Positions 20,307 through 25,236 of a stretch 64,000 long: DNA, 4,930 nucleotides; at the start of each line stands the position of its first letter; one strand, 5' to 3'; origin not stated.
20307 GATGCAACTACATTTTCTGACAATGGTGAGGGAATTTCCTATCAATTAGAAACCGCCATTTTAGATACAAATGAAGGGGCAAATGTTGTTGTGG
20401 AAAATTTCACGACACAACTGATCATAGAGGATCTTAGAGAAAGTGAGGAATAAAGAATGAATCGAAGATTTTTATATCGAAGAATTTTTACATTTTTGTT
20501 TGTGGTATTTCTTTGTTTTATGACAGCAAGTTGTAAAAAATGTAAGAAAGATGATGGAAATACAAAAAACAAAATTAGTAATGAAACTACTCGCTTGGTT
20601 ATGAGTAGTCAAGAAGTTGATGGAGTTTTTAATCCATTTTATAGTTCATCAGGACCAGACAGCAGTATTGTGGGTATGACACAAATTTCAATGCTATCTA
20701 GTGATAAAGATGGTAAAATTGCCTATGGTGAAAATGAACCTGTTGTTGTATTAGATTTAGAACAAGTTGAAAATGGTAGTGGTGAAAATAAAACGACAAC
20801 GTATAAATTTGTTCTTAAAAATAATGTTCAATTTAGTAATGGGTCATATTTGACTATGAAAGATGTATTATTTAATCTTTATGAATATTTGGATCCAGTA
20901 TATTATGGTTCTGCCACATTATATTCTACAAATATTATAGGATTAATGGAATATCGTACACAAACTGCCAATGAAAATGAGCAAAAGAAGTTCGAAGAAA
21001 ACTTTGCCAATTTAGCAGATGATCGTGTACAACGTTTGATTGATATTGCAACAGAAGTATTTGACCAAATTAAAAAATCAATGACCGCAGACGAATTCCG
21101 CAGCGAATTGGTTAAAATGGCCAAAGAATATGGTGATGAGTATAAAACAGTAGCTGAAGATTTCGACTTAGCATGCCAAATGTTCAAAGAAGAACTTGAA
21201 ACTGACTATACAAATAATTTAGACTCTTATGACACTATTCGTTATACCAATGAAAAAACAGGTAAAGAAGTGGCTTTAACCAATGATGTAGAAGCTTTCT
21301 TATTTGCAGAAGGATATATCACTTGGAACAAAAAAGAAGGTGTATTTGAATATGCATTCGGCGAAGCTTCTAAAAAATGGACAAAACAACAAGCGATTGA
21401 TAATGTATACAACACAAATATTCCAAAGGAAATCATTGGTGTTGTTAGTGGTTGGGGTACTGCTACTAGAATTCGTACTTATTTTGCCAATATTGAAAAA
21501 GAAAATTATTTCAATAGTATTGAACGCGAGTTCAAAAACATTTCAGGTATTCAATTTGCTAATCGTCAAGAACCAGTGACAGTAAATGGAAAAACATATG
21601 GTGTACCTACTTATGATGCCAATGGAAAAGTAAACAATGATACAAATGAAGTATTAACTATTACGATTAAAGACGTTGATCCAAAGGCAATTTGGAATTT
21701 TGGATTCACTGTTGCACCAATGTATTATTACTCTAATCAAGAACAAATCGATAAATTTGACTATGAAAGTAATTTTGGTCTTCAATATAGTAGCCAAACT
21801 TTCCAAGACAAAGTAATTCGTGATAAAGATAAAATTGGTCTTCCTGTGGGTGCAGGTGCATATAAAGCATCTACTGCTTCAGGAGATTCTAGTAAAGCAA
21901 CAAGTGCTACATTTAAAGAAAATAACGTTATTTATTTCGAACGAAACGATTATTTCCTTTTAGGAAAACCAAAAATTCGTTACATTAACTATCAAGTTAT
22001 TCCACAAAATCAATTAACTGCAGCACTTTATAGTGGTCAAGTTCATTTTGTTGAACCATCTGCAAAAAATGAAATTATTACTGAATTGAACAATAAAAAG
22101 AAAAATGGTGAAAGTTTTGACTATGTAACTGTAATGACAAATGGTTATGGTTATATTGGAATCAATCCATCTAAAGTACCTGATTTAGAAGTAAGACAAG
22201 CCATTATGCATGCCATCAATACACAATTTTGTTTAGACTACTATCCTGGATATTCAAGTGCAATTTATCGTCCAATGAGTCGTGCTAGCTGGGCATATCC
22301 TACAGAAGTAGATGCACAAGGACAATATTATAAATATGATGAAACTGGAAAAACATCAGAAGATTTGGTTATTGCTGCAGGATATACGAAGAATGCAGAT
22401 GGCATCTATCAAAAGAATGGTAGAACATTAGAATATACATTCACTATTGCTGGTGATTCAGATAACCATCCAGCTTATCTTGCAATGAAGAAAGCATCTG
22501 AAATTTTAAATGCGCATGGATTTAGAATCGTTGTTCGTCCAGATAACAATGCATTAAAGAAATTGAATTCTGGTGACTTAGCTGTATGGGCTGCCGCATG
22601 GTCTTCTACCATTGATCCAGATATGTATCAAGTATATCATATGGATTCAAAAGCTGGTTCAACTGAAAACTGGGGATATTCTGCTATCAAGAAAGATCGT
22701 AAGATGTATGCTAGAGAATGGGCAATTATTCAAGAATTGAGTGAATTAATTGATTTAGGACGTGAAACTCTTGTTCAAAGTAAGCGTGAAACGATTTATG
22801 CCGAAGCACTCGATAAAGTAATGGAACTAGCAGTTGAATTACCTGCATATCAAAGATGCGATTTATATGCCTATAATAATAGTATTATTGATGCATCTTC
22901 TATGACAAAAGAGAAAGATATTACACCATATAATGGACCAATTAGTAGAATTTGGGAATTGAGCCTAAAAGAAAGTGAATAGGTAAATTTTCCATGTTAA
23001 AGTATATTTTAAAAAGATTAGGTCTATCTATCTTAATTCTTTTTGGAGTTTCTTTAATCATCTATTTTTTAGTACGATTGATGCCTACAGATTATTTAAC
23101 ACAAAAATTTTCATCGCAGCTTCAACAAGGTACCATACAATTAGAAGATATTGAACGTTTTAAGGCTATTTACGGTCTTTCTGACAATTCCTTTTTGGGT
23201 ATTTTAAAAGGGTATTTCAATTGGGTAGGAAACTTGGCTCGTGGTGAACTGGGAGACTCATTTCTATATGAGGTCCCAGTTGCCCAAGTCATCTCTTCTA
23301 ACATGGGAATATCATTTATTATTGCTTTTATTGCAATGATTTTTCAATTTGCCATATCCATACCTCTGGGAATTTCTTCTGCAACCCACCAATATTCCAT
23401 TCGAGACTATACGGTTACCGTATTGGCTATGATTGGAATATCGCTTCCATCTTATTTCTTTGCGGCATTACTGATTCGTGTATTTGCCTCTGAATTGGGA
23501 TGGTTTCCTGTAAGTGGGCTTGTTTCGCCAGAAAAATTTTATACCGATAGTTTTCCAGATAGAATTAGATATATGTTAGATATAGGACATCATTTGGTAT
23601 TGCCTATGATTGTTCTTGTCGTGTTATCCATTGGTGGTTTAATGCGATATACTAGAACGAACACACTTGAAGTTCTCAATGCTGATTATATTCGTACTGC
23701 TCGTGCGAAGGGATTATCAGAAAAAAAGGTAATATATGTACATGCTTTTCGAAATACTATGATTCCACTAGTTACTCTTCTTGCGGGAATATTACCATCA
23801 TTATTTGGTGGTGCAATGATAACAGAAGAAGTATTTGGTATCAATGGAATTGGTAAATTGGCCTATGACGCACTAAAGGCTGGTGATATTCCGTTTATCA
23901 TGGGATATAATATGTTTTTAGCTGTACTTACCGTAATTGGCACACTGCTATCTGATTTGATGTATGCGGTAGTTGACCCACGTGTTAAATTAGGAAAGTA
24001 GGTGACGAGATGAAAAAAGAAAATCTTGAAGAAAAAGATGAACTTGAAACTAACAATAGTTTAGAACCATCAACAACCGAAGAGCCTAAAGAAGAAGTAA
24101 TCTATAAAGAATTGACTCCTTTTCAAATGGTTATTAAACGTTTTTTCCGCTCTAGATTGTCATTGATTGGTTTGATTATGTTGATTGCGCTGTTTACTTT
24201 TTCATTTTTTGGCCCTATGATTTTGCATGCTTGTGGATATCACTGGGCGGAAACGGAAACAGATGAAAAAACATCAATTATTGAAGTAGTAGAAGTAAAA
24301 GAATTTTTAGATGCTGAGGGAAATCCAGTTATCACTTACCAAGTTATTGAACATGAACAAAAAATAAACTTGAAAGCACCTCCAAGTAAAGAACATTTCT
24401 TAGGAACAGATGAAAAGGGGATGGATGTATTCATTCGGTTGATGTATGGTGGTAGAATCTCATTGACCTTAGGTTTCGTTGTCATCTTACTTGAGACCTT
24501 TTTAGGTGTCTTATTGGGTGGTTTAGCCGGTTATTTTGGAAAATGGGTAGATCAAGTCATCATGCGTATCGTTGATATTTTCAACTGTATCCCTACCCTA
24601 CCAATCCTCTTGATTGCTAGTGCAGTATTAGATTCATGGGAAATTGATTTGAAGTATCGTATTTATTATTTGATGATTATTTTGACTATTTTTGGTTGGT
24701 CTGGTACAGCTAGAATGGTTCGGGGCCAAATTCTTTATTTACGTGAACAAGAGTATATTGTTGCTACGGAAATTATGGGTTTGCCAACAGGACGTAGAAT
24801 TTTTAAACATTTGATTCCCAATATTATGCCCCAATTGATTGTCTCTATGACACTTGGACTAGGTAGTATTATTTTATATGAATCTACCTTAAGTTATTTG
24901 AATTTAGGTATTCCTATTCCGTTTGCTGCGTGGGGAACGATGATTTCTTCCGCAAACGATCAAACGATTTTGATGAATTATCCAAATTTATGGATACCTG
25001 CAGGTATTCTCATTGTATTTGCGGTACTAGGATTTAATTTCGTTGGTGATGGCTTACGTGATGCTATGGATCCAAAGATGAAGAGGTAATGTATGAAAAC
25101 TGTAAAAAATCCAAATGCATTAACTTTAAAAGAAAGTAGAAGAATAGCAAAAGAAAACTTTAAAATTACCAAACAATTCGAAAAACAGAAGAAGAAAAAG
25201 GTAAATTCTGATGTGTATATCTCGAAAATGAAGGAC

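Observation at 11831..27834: Tightly coupled eight-gene locus pairing a giant cell-envelope subtilase with a complete Opp-type peptide importer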

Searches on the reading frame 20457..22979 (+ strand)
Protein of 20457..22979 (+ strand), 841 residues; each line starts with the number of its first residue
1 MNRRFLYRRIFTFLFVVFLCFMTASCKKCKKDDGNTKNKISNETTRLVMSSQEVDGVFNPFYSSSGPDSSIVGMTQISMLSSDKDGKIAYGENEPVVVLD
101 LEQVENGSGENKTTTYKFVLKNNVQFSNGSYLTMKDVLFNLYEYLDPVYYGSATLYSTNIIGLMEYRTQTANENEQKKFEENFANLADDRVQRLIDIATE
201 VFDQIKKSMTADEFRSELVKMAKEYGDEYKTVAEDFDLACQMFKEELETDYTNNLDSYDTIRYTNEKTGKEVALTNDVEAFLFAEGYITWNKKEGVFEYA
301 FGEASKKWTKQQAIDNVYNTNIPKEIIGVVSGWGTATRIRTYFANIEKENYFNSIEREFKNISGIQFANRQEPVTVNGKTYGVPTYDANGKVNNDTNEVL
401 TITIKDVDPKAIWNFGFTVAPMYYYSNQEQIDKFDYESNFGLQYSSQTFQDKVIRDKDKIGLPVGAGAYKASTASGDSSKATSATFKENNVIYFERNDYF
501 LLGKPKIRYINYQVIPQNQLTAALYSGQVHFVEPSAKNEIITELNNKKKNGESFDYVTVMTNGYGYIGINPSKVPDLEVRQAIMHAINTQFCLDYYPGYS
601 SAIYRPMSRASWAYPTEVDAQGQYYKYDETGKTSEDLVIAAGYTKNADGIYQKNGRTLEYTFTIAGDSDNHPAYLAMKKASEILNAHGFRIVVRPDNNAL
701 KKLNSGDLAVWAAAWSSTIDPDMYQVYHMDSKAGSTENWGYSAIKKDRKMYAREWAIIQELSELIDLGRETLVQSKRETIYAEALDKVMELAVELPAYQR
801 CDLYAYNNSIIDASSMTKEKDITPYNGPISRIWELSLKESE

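Call 4: search_protein_families(library=pfam, proteins=[window:20457-22979:+], max_evalue=0.01)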
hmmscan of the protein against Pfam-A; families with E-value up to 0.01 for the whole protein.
window:20457-22979:+ (841 aa): 1 family
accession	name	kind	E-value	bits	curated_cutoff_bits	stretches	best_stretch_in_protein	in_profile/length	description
PF00496.27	SBP_bac_5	-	8.7e-32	111.1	32.4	2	390-735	66-366/368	Bacterial extracellular solute-binding proteins, family 5 Middle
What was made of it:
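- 20457..22982 (+): OppA-type family-5 substrate-binding lipoprotein, 841 aa (lipobox MTASC), with a large insertion of about 230 aa. Pfam SBP_bac_5 (call 4).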

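Call 12: find_related_loci(query=window:20457-22979:+, collection=genome_contigs, flank=10000)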
Query window:20457-22979:+ (841 aa) in genome_contigs; peptide patterns used: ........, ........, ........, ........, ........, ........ (x = any residue, [..] = any of these).
136 stretches matched a pattern; 101 encode a relative of the query (tblastn E <= 1e-3); the best 80 are kept; 80 distinct loci.
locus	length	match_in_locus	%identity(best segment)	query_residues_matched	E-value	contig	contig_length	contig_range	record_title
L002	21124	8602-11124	98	1-841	0e+0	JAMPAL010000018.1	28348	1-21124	MAG: Anaeroplasma bactoclasticum isolate NALB_7813_16 Scaffold_#18__SCF_018___28348_bp, whole genome shotgun sequence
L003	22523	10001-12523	98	1-841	0e+0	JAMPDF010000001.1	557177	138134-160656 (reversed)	MAG: Prevotella sp. isolate NALB_7821b_9 Scaffold_#1__SCF_001__556534_bp, whole genome shotgun sequence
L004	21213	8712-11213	74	1-841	0e+0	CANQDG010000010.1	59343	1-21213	MAG: uncultured Bacilli bacterium isolate Lapin-005__bin89 genome assembly, contig: Lapin-005__NODE_597_length_59343_cov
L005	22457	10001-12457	67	13-840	0e+0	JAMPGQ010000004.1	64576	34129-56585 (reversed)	MAG: Anaeroplasma bactoclasticum isolate NALB_7863_1 Scaffold_#4__SCF_004___64576_bp, whole genome shotgun sequence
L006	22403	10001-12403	66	36-840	0e+0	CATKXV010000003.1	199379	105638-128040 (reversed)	MAG TPA_asm: uncultured Anaeroplasmataceae bacterium isolate MGG03682_1680015466 genome assembly, contig: ERR2844016_94,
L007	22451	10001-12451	65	17-840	0e+0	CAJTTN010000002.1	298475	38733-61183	MAG TPA_asm: uncultured Anaeroplasmataceae bacterium isolate MGBC107741 genome assembly, contig: MGBC107741.2, whole gen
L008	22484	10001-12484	57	10-840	0e+0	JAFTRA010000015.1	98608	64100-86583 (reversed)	MAG: Clostridia bacterium isolate RGIG4071 Roe_deer_Cecum.Co__c475193, whole genome shotgun sequence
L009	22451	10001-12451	58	26-839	0e+0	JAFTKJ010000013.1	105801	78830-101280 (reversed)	MAG: Clostridia bacterium isolate RGIG3898 Roe_deer_Cecum-2__c1237, whole genome shotgun sequence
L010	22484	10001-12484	56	14-840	0e+0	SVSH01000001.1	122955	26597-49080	MAG: Oscillospiraceae bacterium isolate SIG664 NODE_3384_length_122955_cov_2.714609, whole genome shotgun sequence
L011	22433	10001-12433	58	40-841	0e+0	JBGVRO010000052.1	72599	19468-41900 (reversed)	MAG: Eubacteriales bacterium isolate fecal_MAG_139 fecal_MAG_139_contig_0052, whole genome shotgun sequence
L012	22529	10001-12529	57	1-840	0e+0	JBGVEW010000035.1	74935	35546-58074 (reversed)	MAG: Eubacteriales bacterium isolate fecal_MAG_404 fecal_MAG_404_contig_0035, whole genome shotgun sequence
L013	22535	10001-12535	52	13-838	0e+0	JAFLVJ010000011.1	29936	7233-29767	MAG: Clostridiales bacterium isolate HAN102 Seq11, whole genome shotgun sequence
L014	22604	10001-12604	50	1-841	0e+0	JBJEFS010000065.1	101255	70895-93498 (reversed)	MAG: Anaeroplasma sp. isolate LOHA11_bin.045 NODE_23_length_101255_cov_8.929783, whole genome shotgun sequence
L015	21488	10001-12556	50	8-841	0e+0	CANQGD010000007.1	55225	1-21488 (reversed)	MAG: uncultured Clostridia bacterium isolate Lapin-005__bin73 genome assembly, contig: Lapin-005__NODE_701_length_55225_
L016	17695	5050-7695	51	1-837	0e+0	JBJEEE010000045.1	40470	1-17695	MAG: Bacilli bacterium isolate LOHA10_bin.030 NODE_224_length_40470_cov_8.958555, whole genome shotgun sequence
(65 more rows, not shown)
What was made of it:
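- The module occurs in gut MAGs from many hosts, including deer, goat, sheep, rabbit, chicken, mouse and human (call 12).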

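Call 24: search_solved_structures(query=window:20457-22979:+, max_evalue=0.001)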
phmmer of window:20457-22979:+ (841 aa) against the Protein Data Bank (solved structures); distinct sequences matched with E-value up to 0.001: 4.
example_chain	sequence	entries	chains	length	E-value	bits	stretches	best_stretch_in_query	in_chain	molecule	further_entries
4oet_A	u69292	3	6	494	6.4e-13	51.1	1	486-743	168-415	Putative peptide ABC-transport system periplasmic peptide-binding protein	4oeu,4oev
8efz_A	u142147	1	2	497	5.9e-10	41.3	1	487-753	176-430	Extracellular solute-binding protein family 5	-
4ofl_A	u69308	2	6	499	0.00057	21.5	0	484-691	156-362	Extracytoplasmic Nickel-Binding Protein YpYntA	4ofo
3ry3_A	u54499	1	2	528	0.00068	21.2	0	485-690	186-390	Putative solute-binding protein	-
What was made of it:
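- On Opp/Dpp-type (family-5 SBP) ABC peptide importer: The single sequence hits only weak NikZ-type entries (call 24).
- With the single OppA sequence, the only PDB hits are weak and include nickel-type binders (call 24). The single-sequence PDB search finds only weak hits, including NikZ/YntA-type nickel binders (call 24).
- Tried and rejected: Nickel or other non-peptide substrate, suggested by the single-sequence PDB hits (call 24).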

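Call 26: search_protein_families(library=ncbifam, proteins=[window:20457-22979:+], max_evalue=0.01)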
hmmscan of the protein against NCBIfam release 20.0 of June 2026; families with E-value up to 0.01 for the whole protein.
window:20457-22979:+ (841 aa): 4 families
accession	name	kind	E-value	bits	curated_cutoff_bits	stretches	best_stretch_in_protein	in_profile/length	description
NF045467.1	Opp4A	equivalog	1.5e-26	92.8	650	2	488-814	220-542/556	oligopeptide ABC transporter substrate-binding protein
TIGR04028.1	SBP_KPN_01854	hypoth_equivalog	1.4e-12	47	468.5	1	554-810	244-490/509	TIGR04028 family ABC transporter substrate-binding protein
TIGR00338.1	serB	equivalog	0.0013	18.3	144.15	1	182-273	57-149/219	phosphoserine phosphatase SerB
NF011689.0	PRK15109.1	equivalog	0.0019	17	560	0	564-619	297-355/547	ABC transporter substrate-binding protein SapA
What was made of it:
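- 20457..22982 (+): Best NCBIfam model is Opp4A, below cut-off (call 26).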

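Call 72: search_solved_structures(query=A6, max_evalue=0.00001)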
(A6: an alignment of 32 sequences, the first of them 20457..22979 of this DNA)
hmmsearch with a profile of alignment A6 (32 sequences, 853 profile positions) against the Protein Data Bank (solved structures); distinct sequences matched with E-value up to 0.00001: 24.
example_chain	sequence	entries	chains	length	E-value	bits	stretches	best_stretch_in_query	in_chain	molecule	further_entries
1xoc_A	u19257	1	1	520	1.7e-17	66.3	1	436-743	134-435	Oligopeptide-binding protein appA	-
5u4o_A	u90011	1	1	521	1.1e-15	60.3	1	491-643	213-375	ABC transporter substrate-binding protein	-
9p48_A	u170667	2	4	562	4e-15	58.4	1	462-662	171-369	Peptide ABC transporter, peptide-binding protein OppA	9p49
8upi_A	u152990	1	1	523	6.3e-10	41.2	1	487-629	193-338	Peptide ABC transporter substrate-binding protein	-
3drf_A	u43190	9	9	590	1.3e-08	36.9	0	487-600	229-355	Oligopeptide-binding protein oppA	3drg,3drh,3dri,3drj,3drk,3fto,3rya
4qfk_H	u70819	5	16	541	7.6e-08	34.4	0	485-618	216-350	ABC transporter periplasmic peptide-binding protein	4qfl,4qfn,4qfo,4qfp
5f1q_A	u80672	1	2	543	8e-08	34.3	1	483-625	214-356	Periplasmic dipeptide transport protein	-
1dpe_A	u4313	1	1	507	9.5e-08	34.1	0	483-626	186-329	DIPEPTIDE-BINDING PROTEIN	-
1dpp_A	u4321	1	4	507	9.6e-08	34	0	483-626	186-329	DIPEPTIDE BINDING PROTEIN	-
8z1y_F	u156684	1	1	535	1.2e-07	33.7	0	484-626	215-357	Dipeptide-binding protein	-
8z1z_F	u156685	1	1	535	1.4e-07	33.5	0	484-626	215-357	Dipeptide-binding protein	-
3m8u_A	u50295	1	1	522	2.2e-07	32.8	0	495-626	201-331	Heme-binding protein A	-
8are_A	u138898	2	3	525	1.3e-06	30.3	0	105-143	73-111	Oligopeptide-binding protein OppA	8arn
6i3g_A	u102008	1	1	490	1.5e-06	30.1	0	478-597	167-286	ABC transporter, substrate-binding protein, family 5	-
5isu_A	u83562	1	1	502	1.6e-06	30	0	455-648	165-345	Lmo0135 protein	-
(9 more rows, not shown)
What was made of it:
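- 20457..22982 (+): A family profile hits B. subtilis AppA 1xoc (E 1.7e-17), OppA 9p48, L. lactis OppA 3drf and DppA (call 72).
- On Opp/Dpp-type (family-5 SBP) ABC peptide importer: The family profile ranks the peptide binders AppA 1xoc, OppA 9p48/3drf and DppA first (call 72).
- The OppA family profile is closest to the peptide binders AppA, OppA and DppA (call 72). The family profile ranks AppA, OppA and DppA first and drops NikZ to last (call 72).
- Tried and rejected: A 32-sequence family profile instead ranks the peptide binders first (call 72).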

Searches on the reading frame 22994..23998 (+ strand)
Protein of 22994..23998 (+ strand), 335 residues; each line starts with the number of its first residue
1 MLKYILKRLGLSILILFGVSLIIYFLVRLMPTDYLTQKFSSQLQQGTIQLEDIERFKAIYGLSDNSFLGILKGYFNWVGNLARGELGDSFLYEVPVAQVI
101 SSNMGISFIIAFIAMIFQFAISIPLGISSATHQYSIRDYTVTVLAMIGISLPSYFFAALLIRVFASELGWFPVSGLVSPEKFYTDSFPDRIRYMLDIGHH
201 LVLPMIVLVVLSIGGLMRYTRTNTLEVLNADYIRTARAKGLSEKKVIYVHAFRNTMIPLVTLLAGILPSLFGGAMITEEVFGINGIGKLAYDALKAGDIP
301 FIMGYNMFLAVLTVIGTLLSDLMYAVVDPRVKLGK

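Call 4: search_protein_families(library=pfam, proteins=[window:22994-23998:+], max_evalue=0.01)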
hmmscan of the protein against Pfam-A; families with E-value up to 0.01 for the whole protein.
window:22994-23998:+ (335 aa): 2 families
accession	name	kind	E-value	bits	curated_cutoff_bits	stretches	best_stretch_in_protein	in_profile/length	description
PF00528.27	BPD_transp_1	-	1.5e-35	123.1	26.4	1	123-332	2-183/184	Binding-protein-dependent transport system inner membrane component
PF19300.4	BPD_transp_1_N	-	0.0046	17.6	23.8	0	1-44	1-44/114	Binding-prot-dependent transport system membrane comp, N-term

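Call 26: search_protein_families(library=ncbifam, proteins=[window:22994-23998:+], max_evalue=0.01)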
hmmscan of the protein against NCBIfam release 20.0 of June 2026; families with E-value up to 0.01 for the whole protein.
window:22994-23998:+ (335 aa): 20 families
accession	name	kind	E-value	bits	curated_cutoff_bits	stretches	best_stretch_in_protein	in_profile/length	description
NF045472.1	Opp4B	equivalog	5.2e-76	256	450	1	1-332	1-319/319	oligopeptide ABC transporter permease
NF045470.1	Opp2B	equivalog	1.2e-67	228.3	350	1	11-332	4-300/300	nickel ABC transporter permease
NF045471.1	Opp3B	equivalog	4.7e-64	216.7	480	1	1-333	1-304/308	oligopeptide ABC transporter permease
NF045469.1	Opp1B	equivalog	3.1e-56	191.1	380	2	1-180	1-175/307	nickel/cobalt ABC transporter permease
NF008161.0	PRK10914.1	equivalog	8.8e-54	182.9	590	1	1-333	1-337/339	dipeptide ABC transporter permease DppB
NF007677.0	PRK10352.1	equivalog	7.8e-51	173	433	2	199-333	174-308/314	nickel ABC transporter permease subunit NikB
TIGR02789.1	nickel_nikB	equivalog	6.6e-50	170.3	447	1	1-332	1-307/314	nickel ABC transporter permease subunit NikB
NF007008.0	PRK09471.1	equivalog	7.7e-49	166.8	388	1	1-332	1-305/306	oligopeptide ABC transporter permease OppB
NF011661.0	PRK15081.1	equivalog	7.1e-46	157.1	463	1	1-332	1-304/306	glutathione ABC transporter permease GsiC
NF043081.1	MMSYN1_0165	equivalog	4.3e-43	147.8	350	1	92-334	163-387/388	oligopeptide ABC transporter permease OppB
NF011712.0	PRK15133.1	subfamily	1.2e-41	142.9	445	1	70-333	99-361/364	microcin C ABC transporter permease YejB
NF011690.0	PRK15110.1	equivalog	2.4e-30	106.1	432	1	70-329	40-311/321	putrescine export ABC transporter permease SapB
NF011596.0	PRK15021.1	subfamily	2.1e-06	27.1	439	1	208-271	210-273/341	microcin C ABC transporter permease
NF007376.0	PRK09881.1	equivalog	8.3e-06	25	434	1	197-263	152-218/298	D,D-dipeptide ABC transporter permease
NF045474.1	Opp2C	equivalog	8.6e-06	25.5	300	1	201-263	102-164/236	nickel transporter permease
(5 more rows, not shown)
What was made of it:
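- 22994..24001 (+): OppB-type permease. Calls 4 and 26.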

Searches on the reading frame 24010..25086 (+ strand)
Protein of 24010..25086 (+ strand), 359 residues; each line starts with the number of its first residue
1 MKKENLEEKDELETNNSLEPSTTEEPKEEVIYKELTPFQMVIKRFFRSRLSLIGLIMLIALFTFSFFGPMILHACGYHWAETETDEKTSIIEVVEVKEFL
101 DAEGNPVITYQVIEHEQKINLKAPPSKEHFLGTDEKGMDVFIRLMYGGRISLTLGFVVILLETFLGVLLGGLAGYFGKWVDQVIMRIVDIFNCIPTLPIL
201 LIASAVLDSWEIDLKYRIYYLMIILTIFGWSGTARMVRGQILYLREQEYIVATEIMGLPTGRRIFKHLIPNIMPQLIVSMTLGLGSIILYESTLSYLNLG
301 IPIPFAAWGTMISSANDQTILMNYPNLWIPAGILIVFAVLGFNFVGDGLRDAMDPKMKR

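Call 4: search_protein_families(library=pfam, proteins=[window:24010-25086:+], max_evalue=0.01)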
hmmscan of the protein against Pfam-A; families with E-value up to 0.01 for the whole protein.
window:24010-25086:+ (359 aa): 2 families
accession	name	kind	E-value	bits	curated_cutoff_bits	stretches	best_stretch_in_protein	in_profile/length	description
PF00528.27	BPD_transp_1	-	9.2e-33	113.9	26.4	1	166-359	1-184/184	Binding-protein-dependent transport system inner membrane component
PF12911.12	OppC_N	-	5.8e-09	36.1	23.9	1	36-71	1-36/53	N-terminal TM domain of oligopeptide transport permease C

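Call 26: search_protein_families(library=ncbifam, proteins=[window:24010-25086:+], max_evalue=0.01)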
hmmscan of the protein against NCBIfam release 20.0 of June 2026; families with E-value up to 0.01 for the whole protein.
window:24010-25086:+ (359 aa): 19 families
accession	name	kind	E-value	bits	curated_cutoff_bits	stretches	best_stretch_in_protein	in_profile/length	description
NF045476.1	Opp4C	equivalog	1.4e-95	319.7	350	2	105-356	33-278/278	oligopeptide ABC transporter permease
NF045475.1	Opp3C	equivalog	5.6e-65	219.6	450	1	23-358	9-328/328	oligopeptide ABC transporter permease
NF045474.1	Opp2C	equivalog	6e-60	202.8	300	1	123-354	14-236/236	nickel transporter permease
TIGR02790.1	nickel_nikC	equivalog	2.2e-57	194.6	358.45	1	117-354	31-258/258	nickel ABC transporter permease subunit NikC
NF045473.1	Opp1C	equivalog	2.1e-55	188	350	1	106-357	25-267/267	nickel/cobalt ABC transporter permease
NF007738.0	PRK10417.1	equivalog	1.3e-53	182.3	335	1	123-357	46-271/277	nickel ABC transporter permease subunit NikC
NF011662.0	PRK15082.1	equivalog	1.7e-49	168.9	484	1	116-359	68-302/303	glutathione ABC transporter permease GsiD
NF011935.0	PRK15406.1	equivalog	6.4e-48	164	433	1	126-356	79-300/302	oligopeptide ABC transporter permease OppC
NF007376.0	PRK09881.1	equivalog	1.5e-47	162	434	1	121-357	63-293/298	D,D-dipeptide ABC transporter permease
NF008160.0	PRK10913.1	equivalog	1.8e-47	162.2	483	1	126-358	76-299/300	dipeptide ABC transporter permease DppC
NF043080.1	MMSYN1_0166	equivalog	6.3e-46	156.7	370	1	109-358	61-306/307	oligopeptide ABC transporter permease OppC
NF047573.1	opine_perm_CntC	exception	2.9e-42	144.9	440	1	105-357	28-271/271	staphylopine uptake ABC transporter permease subunit CntC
NF011596.0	PRK15021.1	subfamily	9.2e-34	117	439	1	113-356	105-338/341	microcin C ABC transporter permease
NF011691.0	PRK15111.1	equivalog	8.6e-25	87.9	379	1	129-354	76-292/296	putrescine export ABC transporter permease SapC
NF045470.1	Opp2B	equivalog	0.00013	21.3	350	1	138-288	81-239/300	nickel ABC transporter permease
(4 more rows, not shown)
